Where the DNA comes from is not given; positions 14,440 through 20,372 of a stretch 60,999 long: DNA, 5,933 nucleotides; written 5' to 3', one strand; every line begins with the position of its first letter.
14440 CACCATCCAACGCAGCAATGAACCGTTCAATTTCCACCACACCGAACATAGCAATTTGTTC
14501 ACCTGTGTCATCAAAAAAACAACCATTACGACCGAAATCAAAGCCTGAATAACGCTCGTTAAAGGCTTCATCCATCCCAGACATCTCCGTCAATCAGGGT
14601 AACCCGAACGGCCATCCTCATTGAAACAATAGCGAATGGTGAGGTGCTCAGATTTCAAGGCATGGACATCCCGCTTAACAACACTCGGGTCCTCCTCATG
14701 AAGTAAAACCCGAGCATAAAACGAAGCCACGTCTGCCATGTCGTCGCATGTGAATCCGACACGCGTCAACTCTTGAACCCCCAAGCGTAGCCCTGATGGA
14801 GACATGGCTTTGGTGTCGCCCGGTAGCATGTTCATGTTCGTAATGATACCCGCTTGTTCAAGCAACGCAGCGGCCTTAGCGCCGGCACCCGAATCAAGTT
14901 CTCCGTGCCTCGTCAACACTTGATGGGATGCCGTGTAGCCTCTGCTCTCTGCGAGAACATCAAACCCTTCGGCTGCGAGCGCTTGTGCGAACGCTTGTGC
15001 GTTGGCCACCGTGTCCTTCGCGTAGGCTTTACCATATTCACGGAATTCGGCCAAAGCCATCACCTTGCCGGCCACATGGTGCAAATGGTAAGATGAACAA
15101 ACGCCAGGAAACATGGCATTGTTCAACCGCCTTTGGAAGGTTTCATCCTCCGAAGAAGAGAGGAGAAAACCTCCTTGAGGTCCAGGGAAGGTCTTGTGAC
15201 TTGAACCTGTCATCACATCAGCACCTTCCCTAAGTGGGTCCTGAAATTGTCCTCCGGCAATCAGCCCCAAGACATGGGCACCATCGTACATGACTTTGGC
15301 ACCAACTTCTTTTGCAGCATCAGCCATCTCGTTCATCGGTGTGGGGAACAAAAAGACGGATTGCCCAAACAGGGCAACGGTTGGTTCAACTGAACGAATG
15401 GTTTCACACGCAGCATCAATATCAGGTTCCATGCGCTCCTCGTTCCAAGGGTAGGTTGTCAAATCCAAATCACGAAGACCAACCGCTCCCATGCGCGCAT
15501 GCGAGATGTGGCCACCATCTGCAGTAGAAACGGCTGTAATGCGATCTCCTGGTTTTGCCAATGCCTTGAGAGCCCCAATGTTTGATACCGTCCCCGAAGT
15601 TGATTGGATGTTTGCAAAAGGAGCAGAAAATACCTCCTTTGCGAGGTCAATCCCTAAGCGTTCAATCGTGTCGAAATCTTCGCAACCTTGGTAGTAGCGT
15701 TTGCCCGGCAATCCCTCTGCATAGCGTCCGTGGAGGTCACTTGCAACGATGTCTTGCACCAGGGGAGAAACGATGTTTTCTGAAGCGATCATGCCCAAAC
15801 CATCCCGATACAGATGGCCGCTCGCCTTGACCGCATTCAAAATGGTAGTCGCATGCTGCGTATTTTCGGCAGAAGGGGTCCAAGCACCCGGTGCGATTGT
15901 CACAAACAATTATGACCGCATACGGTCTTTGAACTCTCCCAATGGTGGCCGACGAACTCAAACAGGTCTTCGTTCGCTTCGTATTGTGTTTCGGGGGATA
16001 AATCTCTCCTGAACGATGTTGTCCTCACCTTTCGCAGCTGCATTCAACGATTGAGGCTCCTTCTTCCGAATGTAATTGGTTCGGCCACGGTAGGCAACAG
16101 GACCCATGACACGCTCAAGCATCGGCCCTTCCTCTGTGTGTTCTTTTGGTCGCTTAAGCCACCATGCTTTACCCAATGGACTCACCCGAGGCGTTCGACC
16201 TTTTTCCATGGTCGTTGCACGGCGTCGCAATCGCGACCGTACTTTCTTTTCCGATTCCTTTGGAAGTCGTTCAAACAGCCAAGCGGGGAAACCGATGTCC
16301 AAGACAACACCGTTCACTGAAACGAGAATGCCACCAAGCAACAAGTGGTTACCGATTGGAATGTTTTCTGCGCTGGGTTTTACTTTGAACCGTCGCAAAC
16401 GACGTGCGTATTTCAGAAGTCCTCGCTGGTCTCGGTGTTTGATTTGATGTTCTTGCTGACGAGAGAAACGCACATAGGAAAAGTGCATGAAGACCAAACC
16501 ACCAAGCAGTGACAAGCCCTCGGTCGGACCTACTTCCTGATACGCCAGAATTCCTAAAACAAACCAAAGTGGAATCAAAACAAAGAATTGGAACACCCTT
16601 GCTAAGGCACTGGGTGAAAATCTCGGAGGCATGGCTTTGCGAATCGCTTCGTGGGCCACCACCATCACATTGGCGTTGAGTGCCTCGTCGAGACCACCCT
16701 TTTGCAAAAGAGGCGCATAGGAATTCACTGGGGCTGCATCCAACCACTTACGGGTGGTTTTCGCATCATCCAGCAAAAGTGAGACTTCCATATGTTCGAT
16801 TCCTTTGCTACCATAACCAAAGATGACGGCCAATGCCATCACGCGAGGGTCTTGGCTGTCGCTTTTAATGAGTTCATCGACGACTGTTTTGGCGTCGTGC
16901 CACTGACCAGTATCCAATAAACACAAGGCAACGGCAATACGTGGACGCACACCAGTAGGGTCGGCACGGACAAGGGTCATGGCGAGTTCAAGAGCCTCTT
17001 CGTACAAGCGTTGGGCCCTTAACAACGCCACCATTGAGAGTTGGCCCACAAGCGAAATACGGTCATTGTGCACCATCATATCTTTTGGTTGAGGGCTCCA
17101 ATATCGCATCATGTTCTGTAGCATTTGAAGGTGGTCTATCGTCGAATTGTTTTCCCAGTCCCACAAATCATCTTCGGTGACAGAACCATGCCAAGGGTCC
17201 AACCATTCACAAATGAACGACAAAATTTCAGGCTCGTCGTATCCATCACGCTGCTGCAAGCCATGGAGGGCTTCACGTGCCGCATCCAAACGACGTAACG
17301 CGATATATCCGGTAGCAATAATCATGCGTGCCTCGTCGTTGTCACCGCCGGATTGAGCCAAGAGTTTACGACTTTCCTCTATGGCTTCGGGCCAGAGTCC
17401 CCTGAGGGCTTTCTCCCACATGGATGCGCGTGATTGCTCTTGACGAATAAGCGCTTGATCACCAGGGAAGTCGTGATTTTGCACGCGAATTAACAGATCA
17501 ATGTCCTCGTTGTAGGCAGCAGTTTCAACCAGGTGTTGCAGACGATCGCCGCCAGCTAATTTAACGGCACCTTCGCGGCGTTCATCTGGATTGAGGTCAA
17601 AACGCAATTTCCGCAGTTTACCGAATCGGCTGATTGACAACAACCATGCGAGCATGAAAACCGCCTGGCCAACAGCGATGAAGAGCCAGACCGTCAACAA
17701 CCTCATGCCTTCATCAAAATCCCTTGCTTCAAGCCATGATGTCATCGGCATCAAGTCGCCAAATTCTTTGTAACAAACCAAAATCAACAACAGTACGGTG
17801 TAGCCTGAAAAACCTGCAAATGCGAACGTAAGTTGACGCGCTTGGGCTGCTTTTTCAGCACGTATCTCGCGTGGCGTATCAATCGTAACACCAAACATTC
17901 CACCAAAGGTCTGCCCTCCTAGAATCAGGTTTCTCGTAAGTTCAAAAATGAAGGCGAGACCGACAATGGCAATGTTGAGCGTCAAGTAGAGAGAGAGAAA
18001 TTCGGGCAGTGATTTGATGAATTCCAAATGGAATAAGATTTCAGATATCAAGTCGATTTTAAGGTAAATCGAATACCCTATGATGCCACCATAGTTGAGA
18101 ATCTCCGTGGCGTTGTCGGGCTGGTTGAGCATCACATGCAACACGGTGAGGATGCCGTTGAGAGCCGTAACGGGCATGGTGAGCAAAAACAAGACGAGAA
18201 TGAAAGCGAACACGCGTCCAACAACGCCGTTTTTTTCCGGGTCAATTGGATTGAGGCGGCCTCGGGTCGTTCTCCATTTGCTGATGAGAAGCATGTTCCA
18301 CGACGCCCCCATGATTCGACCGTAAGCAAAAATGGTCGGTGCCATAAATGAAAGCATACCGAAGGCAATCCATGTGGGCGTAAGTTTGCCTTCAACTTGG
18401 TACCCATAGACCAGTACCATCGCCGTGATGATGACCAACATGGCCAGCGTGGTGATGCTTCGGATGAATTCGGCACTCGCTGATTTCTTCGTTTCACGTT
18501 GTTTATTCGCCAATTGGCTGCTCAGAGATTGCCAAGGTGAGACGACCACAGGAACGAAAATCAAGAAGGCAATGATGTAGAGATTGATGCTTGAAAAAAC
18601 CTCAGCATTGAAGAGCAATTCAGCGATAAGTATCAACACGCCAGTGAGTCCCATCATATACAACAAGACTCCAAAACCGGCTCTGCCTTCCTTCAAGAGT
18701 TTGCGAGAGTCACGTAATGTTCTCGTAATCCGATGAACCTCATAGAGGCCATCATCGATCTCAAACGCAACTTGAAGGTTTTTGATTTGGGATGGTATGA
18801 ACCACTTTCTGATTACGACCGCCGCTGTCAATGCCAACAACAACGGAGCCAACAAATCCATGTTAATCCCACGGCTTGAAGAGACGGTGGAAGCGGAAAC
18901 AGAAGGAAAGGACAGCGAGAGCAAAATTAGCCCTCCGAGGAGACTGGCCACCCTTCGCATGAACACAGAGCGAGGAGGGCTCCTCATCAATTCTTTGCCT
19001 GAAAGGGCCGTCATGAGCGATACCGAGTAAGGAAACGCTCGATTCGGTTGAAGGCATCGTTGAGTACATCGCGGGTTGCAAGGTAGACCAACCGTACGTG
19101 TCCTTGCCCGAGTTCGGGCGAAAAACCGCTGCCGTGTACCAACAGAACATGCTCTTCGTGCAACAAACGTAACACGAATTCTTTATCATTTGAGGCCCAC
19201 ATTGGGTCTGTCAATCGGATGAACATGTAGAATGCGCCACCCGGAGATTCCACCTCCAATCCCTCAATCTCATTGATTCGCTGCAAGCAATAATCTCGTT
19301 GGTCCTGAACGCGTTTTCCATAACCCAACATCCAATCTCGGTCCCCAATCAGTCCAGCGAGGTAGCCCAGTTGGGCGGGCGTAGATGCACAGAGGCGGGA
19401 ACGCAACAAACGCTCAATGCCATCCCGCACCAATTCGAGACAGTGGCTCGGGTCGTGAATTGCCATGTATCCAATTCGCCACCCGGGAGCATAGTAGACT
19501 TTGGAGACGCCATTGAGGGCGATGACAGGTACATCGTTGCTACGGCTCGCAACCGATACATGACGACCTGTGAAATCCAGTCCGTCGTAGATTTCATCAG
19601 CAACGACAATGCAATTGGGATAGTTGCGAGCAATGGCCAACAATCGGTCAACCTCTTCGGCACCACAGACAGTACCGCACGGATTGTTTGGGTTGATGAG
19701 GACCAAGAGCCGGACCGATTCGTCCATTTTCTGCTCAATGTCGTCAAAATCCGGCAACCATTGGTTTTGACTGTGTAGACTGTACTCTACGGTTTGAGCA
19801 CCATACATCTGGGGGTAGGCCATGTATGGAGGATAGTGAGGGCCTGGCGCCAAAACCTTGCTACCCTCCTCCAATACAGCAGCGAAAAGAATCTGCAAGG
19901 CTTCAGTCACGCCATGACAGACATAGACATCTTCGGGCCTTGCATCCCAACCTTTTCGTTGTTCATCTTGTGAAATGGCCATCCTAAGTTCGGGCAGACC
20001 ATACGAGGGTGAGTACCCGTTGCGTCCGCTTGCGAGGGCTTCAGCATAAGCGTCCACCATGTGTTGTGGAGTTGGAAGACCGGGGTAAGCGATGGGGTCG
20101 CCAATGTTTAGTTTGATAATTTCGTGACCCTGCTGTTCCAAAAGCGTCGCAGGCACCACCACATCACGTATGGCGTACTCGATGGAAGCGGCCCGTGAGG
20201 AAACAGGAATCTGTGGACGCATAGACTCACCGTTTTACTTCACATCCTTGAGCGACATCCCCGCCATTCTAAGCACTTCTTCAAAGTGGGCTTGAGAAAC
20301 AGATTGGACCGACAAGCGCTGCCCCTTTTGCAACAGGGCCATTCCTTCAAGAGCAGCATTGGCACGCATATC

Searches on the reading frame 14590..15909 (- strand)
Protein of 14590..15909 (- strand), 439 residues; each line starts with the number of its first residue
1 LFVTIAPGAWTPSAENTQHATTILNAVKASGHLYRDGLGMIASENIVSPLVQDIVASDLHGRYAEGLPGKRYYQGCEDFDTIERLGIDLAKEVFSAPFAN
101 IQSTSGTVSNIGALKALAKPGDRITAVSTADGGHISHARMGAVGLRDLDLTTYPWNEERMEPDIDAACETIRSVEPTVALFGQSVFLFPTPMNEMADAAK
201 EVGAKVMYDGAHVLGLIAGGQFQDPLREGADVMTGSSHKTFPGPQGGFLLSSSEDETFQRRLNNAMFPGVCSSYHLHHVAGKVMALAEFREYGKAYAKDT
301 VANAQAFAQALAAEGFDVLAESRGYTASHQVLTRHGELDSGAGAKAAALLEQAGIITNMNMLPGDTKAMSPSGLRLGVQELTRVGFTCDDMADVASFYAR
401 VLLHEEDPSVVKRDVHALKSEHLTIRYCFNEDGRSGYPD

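Call 61: search_protein_families(library=pfam, proteins=[window:14590-15909:-], max_evalue=0.00001)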
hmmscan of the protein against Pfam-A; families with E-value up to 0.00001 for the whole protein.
window:14590-15909:- (439 aa): 2 families
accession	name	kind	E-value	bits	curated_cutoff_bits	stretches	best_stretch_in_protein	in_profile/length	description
PF00464.25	SHMT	-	1.3e-70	238.5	27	1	22-397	7-398/399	Serine hydroxymethyltransferase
PF00155.27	Aminotran_1_2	-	4.6e-08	33.1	19.7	1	96-357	64-330/361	Aminotransferase class I and II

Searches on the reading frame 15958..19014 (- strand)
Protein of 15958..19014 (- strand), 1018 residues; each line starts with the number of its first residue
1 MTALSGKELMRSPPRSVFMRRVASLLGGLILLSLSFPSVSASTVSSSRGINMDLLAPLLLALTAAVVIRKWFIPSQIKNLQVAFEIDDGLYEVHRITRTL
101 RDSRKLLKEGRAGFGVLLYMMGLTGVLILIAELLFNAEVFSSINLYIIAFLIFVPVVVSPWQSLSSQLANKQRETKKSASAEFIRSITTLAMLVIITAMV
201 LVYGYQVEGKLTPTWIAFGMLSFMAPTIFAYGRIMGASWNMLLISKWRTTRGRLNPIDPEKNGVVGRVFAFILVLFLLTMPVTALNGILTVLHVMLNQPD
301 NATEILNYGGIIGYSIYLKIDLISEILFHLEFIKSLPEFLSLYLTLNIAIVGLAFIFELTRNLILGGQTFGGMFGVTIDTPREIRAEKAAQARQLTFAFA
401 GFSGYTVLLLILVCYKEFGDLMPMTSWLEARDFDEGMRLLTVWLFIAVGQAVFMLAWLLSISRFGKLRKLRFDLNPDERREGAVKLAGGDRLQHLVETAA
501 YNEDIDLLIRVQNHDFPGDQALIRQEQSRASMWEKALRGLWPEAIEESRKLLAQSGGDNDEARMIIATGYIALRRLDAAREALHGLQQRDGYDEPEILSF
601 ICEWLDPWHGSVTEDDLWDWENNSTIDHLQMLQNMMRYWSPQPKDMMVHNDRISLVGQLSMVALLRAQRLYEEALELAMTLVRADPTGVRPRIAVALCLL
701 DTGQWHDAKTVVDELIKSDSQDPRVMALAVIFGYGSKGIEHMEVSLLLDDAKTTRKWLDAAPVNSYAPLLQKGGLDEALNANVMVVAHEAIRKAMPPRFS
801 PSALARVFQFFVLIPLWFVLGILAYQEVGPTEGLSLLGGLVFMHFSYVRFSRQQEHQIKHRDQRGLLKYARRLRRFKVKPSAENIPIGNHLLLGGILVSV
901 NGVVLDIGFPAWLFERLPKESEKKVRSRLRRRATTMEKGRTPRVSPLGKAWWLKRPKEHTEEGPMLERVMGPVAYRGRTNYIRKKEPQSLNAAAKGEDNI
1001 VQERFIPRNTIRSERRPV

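Call 61: search_protein_families(library=pfam, proteins=[window:15958-19014:-], max_evalue=0.00001)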
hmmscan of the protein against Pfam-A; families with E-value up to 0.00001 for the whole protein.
window:15958-19014:- (1018 aa): 1 family
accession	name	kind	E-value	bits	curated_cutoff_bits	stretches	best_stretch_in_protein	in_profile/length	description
PF14559.12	TPR_19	-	1.1e-10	42.1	25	0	666-728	2-64/68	Tetratricopeptide repeat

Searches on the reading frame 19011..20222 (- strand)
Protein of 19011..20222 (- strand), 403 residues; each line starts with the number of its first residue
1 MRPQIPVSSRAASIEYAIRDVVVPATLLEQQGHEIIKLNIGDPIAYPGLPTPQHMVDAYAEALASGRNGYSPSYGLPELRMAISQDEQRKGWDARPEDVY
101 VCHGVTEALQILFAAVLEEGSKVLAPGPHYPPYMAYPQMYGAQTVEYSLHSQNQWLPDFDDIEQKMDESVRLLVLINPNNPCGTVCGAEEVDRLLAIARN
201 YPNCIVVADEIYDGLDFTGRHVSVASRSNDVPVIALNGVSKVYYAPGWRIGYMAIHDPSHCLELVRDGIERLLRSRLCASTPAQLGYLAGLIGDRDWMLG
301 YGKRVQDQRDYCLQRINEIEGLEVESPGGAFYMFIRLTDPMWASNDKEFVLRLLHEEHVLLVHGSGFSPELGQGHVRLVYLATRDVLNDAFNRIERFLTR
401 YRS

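Call 61: search_protein_families(library=pfam, proteins=[window:19011-20222:-], max_evalue=0.00001)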
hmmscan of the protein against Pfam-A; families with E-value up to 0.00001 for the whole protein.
window:19011-20222:- (403 aa): 1 family
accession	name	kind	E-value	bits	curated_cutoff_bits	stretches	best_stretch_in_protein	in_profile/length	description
PF00155.27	Aminotran_1_2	-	2.1e-52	179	19.7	1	34-387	2-354/361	Aminotransferase class I and II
